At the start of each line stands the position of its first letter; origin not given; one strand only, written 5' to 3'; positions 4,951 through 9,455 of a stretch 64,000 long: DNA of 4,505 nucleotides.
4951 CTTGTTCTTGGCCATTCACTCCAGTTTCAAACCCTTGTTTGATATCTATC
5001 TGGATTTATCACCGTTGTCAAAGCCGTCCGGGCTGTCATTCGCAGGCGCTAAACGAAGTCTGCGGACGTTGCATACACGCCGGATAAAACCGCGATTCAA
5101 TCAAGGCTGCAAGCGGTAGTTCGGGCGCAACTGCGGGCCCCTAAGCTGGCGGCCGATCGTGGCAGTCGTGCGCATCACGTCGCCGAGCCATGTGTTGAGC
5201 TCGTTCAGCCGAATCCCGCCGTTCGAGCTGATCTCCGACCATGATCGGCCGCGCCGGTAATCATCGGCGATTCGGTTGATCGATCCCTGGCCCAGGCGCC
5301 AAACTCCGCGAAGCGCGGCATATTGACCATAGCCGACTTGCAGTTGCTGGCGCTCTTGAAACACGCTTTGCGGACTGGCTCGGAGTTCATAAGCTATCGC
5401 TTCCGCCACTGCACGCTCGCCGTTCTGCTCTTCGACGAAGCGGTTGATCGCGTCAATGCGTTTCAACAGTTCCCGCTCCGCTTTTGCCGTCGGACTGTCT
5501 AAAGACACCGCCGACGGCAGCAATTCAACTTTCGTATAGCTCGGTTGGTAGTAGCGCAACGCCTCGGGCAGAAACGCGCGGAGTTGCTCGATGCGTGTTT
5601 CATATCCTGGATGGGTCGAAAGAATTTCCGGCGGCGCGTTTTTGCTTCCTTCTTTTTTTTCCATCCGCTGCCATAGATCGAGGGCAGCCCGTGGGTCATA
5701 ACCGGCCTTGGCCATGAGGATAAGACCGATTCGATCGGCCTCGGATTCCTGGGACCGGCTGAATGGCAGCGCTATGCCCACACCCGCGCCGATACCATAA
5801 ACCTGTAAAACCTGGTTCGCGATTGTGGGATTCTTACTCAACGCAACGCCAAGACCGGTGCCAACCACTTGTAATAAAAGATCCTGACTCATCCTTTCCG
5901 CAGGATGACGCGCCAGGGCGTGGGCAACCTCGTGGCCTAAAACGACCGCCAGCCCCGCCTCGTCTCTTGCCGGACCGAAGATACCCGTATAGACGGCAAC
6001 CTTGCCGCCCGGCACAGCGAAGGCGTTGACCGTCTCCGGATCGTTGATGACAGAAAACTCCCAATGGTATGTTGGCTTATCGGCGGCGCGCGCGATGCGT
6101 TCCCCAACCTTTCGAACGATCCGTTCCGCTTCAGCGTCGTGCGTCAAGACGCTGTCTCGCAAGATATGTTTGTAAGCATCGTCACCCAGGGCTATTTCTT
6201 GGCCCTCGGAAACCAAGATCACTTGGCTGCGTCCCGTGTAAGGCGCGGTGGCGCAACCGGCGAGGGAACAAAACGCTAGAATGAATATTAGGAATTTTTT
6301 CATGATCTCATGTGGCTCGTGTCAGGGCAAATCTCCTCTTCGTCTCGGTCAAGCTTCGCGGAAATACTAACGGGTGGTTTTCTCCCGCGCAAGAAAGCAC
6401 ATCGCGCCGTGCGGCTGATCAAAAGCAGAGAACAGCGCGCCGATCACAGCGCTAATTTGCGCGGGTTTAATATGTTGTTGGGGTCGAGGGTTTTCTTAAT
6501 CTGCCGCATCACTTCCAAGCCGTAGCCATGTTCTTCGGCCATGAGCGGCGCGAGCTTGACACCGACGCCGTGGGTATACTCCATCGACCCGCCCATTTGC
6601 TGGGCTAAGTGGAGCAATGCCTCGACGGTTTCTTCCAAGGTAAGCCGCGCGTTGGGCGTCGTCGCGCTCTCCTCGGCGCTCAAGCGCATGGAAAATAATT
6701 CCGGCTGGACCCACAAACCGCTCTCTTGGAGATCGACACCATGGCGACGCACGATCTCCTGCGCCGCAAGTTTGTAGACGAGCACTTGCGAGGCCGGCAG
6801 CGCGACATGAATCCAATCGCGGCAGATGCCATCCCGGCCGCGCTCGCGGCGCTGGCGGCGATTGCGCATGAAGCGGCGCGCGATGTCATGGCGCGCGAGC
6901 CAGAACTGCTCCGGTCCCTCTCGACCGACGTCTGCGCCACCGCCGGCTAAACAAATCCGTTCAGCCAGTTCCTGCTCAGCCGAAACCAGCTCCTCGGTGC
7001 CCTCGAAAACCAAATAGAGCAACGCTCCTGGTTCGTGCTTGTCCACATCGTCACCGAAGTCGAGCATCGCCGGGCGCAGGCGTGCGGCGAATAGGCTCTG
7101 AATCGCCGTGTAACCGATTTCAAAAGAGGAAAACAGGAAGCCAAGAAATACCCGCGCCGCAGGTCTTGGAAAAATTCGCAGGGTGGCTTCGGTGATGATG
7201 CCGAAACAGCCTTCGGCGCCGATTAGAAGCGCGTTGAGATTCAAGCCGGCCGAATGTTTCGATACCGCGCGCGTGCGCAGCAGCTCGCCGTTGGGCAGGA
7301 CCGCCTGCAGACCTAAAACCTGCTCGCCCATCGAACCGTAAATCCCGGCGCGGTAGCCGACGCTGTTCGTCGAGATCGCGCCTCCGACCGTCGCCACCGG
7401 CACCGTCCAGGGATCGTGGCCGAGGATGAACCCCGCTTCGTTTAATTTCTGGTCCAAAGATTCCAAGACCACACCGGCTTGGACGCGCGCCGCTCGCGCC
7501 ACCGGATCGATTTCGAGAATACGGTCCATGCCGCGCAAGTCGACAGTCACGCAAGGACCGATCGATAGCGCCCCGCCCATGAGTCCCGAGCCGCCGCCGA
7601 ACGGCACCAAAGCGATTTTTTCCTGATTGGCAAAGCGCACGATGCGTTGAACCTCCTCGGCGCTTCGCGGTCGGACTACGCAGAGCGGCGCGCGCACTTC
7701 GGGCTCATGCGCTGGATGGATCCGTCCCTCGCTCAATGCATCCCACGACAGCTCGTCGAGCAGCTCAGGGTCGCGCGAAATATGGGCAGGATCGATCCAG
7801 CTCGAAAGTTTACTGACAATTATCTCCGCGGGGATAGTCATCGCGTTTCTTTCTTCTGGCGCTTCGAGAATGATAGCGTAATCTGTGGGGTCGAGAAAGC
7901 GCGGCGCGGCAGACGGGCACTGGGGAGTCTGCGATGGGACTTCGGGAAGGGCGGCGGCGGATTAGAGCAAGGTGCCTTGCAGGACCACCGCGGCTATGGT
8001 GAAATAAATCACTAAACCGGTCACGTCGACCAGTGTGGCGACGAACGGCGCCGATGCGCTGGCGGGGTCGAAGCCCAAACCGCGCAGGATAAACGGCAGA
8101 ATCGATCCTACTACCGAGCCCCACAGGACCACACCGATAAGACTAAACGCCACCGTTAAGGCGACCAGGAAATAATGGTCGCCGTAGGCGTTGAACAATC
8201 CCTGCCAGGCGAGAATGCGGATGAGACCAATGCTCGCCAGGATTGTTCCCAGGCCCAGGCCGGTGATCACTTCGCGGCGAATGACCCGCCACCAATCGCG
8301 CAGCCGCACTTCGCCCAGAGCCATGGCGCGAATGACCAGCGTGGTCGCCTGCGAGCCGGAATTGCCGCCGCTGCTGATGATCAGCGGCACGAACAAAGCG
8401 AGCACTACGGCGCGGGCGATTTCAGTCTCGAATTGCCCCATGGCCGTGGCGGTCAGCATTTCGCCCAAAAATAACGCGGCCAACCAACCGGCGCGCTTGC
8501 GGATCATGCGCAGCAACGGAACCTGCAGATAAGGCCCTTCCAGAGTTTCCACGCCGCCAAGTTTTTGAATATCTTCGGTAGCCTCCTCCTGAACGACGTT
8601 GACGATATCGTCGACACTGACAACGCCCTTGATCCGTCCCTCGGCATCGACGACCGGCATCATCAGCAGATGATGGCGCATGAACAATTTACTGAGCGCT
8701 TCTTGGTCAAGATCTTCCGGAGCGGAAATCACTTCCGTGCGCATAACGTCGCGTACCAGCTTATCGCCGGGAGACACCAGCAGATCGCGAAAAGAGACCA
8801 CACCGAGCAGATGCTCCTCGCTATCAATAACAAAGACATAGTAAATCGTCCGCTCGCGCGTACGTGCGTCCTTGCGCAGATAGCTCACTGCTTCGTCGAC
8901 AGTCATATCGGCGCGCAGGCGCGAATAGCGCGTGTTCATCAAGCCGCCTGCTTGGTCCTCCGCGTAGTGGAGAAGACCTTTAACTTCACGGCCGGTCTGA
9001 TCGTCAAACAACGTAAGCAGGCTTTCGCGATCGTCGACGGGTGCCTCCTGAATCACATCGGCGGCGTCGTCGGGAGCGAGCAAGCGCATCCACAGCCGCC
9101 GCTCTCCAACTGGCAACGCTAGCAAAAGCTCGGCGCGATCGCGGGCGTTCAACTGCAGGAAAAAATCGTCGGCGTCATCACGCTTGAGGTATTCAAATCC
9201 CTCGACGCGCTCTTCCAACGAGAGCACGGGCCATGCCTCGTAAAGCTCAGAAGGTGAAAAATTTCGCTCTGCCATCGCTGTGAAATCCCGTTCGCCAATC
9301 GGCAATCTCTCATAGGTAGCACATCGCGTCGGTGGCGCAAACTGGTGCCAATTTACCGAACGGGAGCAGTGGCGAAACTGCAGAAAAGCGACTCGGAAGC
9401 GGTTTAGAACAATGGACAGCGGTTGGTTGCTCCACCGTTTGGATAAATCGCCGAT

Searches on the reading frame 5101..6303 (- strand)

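Call 19: search_protein_families(library=pfam, max_evalue=0.00001, proteins=[window:5101-6303:-])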
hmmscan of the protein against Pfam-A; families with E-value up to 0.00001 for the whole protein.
window:5101-6303:- (400 aa): 1 family
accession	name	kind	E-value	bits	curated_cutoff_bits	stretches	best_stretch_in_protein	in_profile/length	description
PF01435.24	Peptidase_M48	-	1.6e-40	139.4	20.3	1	61-243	5-184/186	Peptidase family M48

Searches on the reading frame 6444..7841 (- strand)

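Call 19: search_protein_families(library=pfam, max_evalue=0.00001, proteins=[window:6444-7841:-])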
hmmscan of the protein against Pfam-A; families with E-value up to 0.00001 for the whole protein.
window:6444-7841:- (465 aa): 2 families
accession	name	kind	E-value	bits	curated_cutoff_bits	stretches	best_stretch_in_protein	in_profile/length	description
PF01565.28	FAD_binding_4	-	5.9e-43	146.3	26.4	1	52-190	1-138/139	FAD binding domain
PF02913.24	FAD-oxidase_C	-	2.8e-22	80.1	21.2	1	227-463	2-248/248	FAD linked oxidases, C-terminal domain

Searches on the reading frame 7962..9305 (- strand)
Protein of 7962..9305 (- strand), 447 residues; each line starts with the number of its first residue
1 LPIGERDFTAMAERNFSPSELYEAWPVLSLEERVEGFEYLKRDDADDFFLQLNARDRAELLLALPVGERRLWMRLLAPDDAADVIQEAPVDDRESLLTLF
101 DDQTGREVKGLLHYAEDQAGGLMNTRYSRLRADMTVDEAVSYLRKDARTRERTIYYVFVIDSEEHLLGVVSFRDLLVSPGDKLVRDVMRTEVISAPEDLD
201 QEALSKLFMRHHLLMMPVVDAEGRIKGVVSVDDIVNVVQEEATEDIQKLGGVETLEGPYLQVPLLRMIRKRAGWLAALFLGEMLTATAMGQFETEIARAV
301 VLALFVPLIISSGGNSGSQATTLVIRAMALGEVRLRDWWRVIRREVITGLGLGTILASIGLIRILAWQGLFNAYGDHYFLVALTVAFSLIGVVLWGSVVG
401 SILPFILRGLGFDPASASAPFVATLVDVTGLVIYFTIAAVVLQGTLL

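Call 19: search_protein_families(library=pfam, max_evalue=0.00001, proteins=[window:7962-9305:-])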
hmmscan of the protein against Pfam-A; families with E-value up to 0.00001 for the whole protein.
window:7962-9305:- (447 aa): 3 families
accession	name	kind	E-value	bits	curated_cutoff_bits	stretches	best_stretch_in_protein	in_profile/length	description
PF01769.21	MgtE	-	1.8e-35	122.4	27.6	1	306-437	1-125/125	Divalent cation transporter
PF00571.33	CBS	-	1.3e-17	64.3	24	1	184-239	1-56/57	CBS domain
PF03448.22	MgtE_N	-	4.7e-16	59.6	25.9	1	18-117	3-102/102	MgtE intracellular N domain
